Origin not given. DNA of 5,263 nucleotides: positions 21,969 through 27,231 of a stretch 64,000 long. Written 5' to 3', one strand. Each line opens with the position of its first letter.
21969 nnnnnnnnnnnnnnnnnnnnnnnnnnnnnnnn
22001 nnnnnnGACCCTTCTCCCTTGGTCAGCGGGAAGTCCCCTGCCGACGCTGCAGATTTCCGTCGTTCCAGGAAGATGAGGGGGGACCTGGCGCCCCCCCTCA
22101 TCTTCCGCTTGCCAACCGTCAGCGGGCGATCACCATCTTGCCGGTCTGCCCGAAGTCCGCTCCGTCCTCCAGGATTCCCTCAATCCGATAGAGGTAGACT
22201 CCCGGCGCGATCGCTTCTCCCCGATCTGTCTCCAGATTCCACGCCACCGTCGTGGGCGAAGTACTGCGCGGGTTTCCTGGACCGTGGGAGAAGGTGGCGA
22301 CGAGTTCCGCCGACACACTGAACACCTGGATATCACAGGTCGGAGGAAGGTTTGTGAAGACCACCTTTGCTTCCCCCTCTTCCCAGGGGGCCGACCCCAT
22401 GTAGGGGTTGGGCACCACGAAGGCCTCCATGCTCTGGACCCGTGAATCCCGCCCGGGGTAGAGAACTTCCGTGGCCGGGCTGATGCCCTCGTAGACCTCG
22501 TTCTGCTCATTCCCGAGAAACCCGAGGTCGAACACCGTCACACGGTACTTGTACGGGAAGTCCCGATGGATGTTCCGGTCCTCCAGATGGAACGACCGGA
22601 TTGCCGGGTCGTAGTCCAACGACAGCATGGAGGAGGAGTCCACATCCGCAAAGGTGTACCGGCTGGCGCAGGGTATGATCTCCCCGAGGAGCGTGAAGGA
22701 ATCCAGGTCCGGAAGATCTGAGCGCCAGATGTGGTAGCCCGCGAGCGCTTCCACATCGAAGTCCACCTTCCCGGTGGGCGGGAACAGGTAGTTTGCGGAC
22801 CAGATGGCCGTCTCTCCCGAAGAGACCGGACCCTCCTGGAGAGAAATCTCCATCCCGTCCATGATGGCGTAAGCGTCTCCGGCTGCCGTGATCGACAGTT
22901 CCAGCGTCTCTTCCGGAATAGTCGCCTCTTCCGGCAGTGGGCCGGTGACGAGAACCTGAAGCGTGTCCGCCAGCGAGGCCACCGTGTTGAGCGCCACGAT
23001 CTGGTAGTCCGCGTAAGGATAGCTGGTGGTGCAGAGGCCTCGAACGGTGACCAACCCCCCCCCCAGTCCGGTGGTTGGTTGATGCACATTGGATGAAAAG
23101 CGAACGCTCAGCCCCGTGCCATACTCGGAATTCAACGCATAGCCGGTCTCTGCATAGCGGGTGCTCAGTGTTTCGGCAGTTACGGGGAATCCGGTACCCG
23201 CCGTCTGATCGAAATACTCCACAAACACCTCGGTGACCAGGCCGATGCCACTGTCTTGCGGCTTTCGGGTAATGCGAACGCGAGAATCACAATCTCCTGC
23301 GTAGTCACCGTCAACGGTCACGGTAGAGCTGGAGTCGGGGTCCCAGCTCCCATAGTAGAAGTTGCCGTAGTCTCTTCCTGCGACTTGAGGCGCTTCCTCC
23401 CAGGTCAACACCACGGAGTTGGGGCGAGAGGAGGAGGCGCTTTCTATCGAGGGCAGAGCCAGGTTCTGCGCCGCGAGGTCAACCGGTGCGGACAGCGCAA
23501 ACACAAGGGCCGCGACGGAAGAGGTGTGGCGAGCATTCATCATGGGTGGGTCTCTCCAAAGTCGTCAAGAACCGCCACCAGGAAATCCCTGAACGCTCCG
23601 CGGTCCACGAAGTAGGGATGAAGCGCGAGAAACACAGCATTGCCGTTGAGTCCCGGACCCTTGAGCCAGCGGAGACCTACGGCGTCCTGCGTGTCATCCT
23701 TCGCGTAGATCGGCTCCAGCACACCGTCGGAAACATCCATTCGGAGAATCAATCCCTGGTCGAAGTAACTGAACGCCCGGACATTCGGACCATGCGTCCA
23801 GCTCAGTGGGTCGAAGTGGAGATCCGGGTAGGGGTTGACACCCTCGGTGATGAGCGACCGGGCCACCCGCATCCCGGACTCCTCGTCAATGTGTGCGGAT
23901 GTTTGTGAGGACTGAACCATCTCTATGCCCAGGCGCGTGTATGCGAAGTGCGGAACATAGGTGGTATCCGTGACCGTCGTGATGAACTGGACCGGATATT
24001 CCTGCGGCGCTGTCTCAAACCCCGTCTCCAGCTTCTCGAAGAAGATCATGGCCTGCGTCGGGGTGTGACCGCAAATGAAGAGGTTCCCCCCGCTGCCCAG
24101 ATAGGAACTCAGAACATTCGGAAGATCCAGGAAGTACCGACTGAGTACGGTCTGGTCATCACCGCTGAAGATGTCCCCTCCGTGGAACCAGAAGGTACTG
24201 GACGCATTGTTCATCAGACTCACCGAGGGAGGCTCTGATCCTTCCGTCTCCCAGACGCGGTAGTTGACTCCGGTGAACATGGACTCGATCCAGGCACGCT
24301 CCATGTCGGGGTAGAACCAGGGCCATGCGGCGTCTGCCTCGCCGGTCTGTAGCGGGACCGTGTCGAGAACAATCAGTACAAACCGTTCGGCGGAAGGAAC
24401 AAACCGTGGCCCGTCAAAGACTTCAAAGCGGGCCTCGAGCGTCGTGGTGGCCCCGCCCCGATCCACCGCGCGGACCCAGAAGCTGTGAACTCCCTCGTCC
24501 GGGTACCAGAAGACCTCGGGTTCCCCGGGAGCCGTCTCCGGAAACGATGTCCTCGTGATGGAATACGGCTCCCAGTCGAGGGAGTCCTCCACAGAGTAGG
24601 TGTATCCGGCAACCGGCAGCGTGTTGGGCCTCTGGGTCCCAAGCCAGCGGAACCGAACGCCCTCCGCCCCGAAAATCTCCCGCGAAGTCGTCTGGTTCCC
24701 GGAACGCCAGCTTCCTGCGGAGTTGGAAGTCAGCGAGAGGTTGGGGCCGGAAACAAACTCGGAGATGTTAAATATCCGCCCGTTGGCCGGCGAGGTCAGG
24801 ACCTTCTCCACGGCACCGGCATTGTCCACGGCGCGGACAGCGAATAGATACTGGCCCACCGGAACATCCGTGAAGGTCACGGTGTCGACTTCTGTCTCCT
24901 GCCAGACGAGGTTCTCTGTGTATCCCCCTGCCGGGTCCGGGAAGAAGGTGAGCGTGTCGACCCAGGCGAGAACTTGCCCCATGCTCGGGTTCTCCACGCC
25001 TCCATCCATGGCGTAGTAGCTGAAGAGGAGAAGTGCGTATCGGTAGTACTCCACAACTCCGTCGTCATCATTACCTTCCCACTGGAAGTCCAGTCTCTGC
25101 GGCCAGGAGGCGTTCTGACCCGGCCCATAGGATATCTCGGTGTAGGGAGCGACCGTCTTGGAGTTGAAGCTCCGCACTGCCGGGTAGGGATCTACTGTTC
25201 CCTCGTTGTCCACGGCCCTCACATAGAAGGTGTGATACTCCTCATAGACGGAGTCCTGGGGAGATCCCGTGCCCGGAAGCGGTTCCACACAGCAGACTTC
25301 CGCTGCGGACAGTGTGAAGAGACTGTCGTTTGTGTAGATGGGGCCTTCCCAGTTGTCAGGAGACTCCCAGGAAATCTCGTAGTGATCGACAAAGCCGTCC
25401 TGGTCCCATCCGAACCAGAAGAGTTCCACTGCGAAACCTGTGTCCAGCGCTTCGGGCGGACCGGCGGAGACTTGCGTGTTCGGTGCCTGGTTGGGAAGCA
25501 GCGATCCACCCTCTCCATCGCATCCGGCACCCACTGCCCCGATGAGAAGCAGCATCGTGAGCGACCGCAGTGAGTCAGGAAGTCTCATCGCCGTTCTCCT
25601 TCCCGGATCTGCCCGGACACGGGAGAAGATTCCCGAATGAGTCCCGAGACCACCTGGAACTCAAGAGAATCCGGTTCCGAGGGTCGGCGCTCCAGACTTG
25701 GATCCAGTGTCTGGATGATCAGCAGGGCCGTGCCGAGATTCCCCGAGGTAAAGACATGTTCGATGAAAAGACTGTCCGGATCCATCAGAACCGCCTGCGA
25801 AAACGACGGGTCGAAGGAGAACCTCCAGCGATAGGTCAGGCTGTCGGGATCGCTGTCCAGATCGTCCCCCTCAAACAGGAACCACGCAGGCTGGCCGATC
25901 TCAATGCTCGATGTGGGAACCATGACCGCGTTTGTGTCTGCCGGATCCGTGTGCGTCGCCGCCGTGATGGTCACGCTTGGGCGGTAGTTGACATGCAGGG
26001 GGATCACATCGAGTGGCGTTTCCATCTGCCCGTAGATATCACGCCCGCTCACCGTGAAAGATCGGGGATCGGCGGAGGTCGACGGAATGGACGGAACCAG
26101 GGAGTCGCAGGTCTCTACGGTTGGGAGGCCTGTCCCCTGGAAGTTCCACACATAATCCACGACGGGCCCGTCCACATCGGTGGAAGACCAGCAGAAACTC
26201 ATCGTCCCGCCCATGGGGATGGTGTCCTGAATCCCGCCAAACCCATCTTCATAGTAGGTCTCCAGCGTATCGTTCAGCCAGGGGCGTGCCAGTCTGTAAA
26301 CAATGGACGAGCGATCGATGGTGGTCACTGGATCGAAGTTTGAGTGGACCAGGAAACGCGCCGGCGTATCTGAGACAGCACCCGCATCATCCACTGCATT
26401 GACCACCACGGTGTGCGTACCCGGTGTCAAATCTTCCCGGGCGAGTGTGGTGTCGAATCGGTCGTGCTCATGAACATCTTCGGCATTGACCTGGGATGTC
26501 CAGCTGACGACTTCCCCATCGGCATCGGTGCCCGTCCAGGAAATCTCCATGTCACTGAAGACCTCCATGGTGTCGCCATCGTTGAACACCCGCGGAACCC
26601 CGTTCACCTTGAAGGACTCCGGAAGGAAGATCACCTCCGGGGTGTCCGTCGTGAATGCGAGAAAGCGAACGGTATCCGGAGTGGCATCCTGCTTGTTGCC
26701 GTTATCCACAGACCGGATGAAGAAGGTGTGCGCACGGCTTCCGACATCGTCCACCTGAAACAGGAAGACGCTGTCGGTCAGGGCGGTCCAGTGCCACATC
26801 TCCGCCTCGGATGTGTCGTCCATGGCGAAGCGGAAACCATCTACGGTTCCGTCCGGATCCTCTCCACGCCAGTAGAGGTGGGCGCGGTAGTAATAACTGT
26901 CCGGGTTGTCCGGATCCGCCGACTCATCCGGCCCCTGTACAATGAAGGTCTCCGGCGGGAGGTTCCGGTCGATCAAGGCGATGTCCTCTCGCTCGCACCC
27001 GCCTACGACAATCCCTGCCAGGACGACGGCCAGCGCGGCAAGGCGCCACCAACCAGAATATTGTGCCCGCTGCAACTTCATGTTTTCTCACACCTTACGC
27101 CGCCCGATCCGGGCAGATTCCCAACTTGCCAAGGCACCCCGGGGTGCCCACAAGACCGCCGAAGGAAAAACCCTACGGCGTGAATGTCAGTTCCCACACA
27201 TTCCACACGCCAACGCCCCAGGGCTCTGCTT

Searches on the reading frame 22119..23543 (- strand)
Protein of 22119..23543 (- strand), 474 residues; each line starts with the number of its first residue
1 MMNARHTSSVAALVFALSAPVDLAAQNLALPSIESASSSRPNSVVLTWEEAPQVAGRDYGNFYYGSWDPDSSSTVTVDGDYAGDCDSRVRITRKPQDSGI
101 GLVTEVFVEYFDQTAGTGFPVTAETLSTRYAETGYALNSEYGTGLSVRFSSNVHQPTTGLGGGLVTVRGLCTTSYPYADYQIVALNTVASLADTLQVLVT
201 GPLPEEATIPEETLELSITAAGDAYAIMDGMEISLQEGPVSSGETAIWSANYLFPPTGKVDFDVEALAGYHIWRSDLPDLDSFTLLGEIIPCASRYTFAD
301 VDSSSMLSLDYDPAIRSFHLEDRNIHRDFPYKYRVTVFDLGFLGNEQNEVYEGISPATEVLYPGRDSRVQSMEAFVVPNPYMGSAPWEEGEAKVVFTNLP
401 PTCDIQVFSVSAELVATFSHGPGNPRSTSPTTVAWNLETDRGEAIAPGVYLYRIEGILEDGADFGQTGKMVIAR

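Call 9: search_protein_families(library=pfam, proteins=[window:22119-23543:-], max_evalue=0.001)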
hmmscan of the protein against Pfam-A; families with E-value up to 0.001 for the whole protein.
window:22119-23543:- (474 aa): 0 families

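Call 72: search_protein_families(library=pfam, proteins=[window:22119-23543:-], max_evalue=1)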
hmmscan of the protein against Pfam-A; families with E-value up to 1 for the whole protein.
window:22119-23543:- (474 aa): 0 families

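Call 76: search_protein_families(library=ncbifam, proteins=[window:22119-23543:-], max_evalue=0.1)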
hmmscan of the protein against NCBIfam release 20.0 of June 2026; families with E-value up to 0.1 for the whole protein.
window:22119-23543:- (474 aa): 1 family
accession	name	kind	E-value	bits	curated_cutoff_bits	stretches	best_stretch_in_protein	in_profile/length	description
NF033707.1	T9SS_sortase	equivalog_domain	0.00017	19.3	420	1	402-472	1024-1094/1095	type IX secretion system sortase PorU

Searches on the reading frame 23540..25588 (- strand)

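Call 9: search_protein_families(library=pfam, proteins=[window:23540-25588:-], max_evalue=0.001)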
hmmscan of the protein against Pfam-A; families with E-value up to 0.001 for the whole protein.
window:23540-25588:- (682 aa): 0 families

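Call 72: search_protein_families(library=pfam, proteins=[window:23540-25588:-], max_evalue=1)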
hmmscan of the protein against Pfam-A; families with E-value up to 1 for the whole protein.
window:23540-25588:- (682 aa): 0 families

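Call 76: search_protein_families(library=ncbifam, proteins=[window:23540-25588:-], max_evalue=0.1)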
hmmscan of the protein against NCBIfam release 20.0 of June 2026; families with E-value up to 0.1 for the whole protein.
window:23540-25588:- (682 aa): 1 family
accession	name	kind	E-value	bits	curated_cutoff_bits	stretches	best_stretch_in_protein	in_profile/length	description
NF047446.1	barrel_OmpL47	domain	0.0068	16.8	40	0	241-263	39-61/68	OmpL47-type beta-barrel domain-containing protein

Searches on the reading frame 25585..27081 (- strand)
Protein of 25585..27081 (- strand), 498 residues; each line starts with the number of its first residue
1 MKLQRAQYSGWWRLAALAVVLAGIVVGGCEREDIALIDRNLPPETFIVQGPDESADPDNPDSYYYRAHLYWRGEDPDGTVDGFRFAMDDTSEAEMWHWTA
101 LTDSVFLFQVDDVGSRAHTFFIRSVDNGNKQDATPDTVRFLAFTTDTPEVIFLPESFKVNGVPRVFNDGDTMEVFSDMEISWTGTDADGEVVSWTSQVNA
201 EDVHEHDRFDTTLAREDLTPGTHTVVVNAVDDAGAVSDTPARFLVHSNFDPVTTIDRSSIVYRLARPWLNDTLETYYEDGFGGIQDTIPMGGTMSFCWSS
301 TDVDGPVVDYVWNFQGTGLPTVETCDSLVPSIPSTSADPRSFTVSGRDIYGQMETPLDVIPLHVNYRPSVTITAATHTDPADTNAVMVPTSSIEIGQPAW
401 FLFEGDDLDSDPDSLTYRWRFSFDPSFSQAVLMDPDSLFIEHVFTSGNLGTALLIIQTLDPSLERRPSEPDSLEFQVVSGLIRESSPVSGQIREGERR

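Call 9: search_protein_families(library=pfam, proteins=[window:25585-27081:-], max_evalue=0.001)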
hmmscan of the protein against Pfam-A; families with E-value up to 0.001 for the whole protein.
window:25585-27081:- (498 aa): 1 family
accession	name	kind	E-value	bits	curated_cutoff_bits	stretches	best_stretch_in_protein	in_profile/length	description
PF00801.26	PKD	-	5.3e-06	26.8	23.5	0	157-239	2-75/80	PKD domain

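Call 72: search_protein_families(library=pfam, proteins=[window:25585-27081:-], max_evalue=1)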
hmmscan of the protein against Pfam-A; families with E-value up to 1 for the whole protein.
window:25585-27081:- (498 aa): 5 families
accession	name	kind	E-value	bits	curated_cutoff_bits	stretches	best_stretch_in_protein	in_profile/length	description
PF00801.26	PKD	-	5.3e-06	26.8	23.5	1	157-239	2-75/80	PKD domain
PF19077.6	Big_13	-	0.011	16.7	27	1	181-240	30-94/102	Bacterial Ig-like domain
PF10648.15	Gmad2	-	0.02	15.6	25.7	1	179-232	29-82/86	Immunoglobulin-like domain of bacterial spore germination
PF13414.12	TPR_11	-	0.11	12.7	26.8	1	56-72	24-40/42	TPR repeat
PF13431.12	TPR_17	-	0.13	13.1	24.4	1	55-70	8-23/34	Tetratricopeptide repeat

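Call 76: search_protein_families(library=ncbifam, proteins=[window:25585-27081:-], max_evalue=0.1)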
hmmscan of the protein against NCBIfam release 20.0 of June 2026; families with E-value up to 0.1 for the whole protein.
window:25585-27081:- (498 aa): 0 families
